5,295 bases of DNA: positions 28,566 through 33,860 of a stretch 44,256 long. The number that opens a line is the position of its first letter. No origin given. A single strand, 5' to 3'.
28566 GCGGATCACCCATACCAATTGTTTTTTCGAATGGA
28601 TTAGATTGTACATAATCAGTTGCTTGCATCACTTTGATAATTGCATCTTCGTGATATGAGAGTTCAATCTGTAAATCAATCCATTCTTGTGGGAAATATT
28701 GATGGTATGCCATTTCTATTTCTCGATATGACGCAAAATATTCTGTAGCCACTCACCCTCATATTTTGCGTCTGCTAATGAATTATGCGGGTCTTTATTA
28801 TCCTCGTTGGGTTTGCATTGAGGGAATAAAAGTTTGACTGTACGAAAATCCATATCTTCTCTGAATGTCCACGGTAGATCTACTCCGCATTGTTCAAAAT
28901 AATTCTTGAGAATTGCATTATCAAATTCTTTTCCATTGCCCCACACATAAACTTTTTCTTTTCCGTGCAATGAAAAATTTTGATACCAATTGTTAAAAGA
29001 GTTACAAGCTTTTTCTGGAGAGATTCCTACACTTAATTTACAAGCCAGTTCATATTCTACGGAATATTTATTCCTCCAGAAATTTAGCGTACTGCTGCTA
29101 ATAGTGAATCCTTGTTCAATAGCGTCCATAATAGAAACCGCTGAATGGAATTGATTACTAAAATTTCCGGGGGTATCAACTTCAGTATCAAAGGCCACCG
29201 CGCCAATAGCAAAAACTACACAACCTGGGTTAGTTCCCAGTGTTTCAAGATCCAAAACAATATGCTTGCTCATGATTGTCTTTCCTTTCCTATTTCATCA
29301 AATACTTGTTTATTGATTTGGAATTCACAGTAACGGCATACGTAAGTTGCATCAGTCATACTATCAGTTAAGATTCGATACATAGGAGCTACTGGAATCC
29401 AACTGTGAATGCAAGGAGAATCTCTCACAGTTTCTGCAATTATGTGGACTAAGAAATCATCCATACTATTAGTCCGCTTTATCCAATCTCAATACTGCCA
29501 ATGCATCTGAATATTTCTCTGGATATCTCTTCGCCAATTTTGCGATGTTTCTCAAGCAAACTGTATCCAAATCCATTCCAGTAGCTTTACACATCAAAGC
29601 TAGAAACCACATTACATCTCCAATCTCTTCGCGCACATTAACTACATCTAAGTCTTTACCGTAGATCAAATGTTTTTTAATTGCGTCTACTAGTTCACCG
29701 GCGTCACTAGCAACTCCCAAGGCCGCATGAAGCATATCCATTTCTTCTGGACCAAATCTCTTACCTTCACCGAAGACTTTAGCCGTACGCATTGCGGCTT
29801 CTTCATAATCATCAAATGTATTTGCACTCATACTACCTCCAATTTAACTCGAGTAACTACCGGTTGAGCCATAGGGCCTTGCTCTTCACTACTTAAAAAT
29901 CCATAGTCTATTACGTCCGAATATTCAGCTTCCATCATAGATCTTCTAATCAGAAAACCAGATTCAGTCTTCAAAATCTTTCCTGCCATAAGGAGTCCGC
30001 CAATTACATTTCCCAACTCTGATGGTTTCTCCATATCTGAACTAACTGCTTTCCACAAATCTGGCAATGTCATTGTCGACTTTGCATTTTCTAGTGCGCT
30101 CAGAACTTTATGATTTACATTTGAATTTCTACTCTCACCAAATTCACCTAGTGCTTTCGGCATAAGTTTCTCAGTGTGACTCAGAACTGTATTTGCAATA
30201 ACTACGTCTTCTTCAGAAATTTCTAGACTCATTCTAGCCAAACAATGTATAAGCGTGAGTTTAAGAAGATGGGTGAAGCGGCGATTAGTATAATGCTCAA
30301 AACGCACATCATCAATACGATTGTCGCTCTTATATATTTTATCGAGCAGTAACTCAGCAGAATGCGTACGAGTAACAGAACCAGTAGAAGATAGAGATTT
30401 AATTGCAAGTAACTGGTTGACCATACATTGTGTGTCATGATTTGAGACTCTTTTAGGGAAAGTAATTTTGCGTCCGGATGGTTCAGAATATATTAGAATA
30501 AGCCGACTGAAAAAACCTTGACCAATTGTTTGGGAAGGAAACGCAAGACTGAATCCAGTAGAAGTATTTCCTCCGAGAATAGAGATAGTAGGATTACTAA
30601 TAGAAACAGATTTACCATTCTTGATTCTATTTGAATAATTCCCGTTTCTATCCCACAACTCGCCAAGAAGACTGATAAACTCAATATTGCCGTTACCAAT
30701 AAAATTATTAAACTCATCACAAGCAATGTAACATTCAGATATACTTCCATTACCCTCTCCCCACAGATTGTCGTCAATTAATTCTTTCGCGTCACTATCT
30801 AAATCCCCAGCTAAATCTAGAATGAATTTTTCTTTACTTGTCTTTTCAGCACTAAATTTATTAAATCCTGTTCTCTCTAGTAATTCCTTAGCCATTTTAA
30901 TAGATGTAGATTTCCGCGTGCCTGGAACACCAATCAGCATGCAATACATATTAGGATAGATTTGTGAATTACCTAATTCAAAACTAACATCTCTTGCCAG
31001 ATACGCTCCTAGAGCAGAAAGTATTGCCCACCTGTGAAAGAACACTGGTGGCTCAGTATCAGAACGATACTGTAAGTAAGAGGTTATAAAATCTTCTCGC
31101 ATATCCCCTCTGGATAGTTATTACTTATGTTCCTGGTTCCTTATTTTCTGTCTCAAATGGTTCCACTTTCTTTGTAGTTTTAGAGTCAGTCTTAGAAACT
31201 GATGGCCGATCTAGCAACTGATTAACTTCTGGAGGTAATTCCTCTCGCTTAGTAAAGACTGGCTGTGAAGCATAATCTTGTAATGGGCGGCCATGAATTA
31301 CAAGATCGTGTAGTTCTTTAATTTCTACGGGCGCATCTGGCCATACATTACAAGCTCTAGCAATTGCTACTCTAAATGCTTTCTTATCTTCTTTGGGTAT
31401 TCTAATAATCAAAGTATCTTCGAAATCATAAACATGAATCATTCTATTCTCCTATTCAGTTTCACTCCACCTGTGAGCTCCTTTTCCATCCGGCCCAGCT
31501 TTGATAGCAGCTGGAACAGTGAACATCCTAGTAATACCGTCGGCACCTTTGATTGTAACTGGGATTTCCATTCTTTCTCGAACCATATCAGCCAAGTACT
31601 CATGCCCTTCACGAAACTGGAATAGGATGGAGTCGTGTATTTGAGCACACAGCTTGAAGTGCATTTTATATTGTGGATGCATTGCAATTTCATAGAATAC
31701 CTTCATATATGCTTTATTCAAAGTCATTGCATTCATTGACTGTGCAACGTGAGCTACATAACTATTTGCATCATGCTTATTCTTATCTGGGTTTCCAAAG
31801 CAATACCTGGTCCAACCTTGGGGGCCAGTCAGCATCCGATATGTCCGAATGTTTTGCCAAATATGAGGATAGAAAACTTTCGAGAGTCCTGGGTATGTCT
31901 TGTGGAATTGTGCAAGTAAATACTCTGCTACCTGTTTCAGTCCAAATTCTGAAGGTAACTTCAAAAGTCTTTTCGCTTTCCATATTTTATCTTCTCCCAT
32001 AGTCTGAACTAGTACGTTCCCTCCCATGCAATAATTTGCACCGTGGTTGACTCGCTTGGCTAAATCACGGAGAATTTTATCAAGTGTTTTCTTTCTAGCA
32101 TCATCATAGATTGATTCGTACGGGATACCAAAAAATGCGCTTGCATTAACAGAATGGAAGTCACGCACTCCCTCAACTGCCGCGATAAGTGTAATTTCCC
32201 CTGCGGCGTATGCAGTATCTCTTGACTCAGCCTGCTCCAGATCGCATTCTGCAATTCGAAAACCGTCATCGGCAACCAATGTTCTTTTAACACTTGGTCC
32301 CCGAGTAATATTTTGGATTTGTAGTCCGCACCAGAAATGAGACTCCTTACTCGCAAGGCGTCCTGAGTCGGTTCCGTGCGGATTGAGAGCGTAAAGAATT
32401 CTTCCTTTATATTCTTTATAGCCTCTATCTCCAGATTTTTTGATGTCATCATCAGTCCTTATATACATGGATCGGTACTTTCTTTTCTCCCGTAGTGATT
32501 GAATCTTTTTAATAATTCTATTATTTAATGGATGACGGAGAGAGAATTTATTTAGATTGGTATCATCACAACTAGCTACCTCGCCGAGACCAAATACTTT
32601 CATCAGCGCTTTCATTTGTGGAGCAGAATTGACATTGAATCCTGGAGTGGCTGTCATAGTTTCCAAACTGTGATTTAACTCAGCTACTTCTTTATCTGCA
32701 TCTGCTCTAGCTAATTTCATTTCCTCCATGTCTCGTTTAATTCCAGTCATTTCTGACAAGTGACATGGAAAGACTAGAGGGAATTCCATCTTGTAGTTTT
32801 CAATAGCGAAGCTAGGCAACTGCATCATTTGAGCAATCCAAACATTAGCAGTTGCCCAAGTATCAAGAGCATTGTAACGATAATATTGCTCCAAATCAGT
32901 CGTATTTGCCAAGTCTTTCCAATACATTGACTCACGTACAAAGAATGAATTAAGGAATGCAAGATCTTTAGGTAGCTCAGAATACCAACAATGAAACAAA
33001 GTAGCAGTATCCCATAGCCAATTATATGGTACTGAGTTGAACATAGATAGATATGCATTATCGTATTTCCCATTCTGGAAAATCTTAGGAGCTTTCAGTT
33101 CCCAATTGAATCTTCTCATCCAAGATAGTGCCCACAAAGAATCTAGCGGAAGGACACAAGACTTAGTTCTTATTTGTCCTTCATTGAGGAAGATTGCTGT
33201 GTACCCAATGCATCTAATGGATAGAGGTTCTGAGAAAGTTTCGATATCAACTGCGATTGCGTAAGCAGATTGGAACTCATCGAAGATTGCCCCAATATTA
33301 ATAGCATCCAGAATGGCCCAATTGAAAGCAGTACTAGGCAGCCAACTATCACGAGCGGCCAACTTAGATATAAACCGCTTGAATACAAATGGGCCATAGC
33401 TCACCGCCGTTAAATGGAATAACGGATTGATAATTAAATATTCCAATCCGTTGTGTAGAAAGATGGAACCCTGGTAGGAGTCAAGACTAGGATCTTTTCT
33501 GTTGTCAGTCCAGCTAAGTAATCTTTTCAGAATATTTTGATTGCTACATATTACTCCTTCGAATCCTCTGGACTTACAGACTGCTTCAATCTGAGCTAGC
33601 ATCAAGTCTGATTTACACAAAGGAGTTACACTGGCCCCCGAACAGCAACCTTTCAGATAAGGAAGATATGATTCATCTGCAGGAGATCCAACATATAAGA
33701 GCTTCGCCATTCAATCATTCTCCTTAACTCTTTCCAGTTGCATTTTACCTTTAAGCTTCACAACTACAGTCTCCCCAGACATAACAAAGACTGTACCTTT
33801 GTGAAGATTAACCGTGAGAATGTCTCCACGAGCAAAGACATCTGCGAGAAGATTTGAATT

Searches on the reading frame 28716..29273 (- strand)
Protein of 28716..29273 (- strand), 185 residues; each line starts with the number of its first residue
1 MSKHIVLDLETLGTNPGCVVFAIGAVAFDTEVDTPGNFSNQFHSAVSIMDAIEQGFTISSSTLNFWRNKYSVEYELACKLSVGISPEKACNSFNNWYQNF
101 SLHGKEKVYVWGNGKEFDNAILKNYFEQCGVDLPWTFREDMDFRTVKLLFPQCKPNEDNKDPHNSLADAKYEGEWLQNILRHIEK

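Call 47: search_protein_families(library=pfam, proteins=[window:28716-29273:-], max_evalue=0.01)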
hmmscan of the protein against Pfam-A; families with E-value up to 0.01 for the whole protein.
window:28716-29273:- (185 aa): 1 family
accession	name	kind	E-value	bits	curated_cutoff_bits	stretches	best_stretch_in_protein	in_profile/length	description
PF16473.11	Rv2179c-like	-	1.7e-35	122.8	27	1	3-179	1-176/177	3'-5' exoribonuclease Rv2179c-like domain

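Call 48: search_protein_families(library=phrogs, proteins=[window:28716-29273:-], max_evalue=0.01)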
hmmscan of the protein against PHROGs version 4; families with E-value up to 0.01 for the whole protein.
window:28716-29273:- (185 aa): 6 families
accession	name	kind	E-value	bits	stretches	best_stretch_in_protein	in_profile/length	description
phrog_255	-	DNA, RNA and nucleotide metabolism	7.7e-47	161.3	1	1-183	179-362/436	exonuclease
phrog_14078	-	unknown function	8.1e-21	75.7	1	3-179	82-253/264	-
phrog_20376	-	DNA, RNA and nucleotide metabolism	1.1e-14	55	1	3-181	348-521/530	exonuclease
phrog_2082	-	DNA, RNA and nucleotide metabolism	4.4e-14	52.6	1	2-180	640-813/823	exonuclease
phrog_8783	-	unknown function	1.6e-11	45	1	104-182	23-106/114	-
phrog_192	-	DNA, RNA and nucleotide metabolism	0.0001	22.7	0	3-32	107-136/397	DNA polymerase exonuclease subunit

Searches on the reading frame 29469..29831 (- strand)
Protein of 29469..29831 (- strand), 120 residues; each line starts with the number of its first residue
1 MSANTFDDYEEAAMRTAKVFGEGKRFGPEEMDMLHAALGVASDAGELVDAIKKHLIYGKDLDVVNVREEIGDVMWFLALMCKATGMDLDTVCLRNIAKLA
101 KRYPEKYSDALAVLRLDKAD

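Call 48: search_protein_families(library=phrogs, proteins=[window:29469-29831:-], max_evalue=0.01)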
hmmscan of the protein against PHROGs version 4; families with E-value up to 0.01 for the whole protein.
window:29469-29831:- (120 aa): 8 families
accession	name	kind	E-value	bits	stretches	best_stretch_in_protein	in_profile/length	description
phrog_229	-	other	1.7e-39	137.4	1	2-119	246-362/533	MazG-like pyrophosphatase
phrog_37613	-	other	2.8e-13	50.6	1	24-115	284-376/394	MazG-like pyrophosphatase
phrog_22758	-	other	1.3e-10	42.3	1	35-106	132-206/221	MazG-like pyrophosphatase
phrog_16522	-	other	9e-07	29.4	1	41-111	86-156/296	MazG-like pyrophosphatase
phrog_8593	-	unknown function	0.0026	17.8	1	63-94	104-135/487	-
phrog_4856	-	other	0.0027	18.4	1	29-100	82-161/195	nucleoside triphosphate pyrophosphohydrolase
phrog_2245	-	other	0.0031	18.3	1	41-105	142-207/218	nucleoside triphosphate pyrophosphohydrolase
phrog_14118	-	unknown function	0.0031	17.9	1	25-100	194-262/371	-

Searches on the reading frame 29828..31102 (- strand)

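Call 47: search_protein_families(library=pfam, proteins=[window:29828-31102:-], max_evalue=0.01)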
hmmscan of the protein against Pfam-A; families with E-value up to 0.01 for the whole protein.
window:29828-31102:- (424 aa): 1 family
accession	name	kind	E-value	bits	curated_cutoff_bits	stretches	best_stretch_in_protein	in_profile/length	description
PF13148.11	DUF3987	-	4.1e-12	46.4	27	2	26-77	10-62/364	Protein of unknown function (DUF3987)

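Call 48: search_protein_families(library=phrogs, proteins=[window:29828-31102:-], max_evalue=0.01)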
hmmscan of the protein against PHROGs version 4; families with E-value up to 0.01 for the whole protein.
window:29828-31102:- (424 aa): 3 families
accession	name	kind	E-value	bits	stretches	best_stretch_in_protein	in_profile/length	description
phrog_14296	-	DNA, RNA and nucleotide metabolism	1.3e-71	242.8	1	3-379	2-378/417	DNA primase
phrog_5311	-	DNA, RNA and nucleotide metabolism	5.8e-13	48.9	2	6-87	267-346/692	helicase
phrog_3022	-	DNA, RNA and nucleotide metabolism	0.00069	19.1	1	28-207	386-565/788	DNA primase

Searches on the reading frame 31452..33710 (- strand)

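Call 12: search_protein_families(library=phrogs, proteins=[window:31452-33710:-])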
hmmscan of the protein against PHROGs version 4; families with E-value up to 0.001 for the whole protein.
window:31452-33710:- (752 aa): 3 families
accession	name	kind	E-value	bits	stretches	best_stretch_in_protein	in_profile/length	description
phrog_17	-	DNA, RNA and nucleotide metabolism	5.4e-66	224.5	1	152-716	673-1210/1445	DNA polymerase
phrog_2573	-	DNA, RNA and nucleotide metabolism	7.5e-11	42.8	1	474-715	5-246/336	DNA polymerase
phrog_10285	-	DNA, RNA and nucleotide metabolism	6e-07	29.8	1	470-552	41-122/321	DNA polymerase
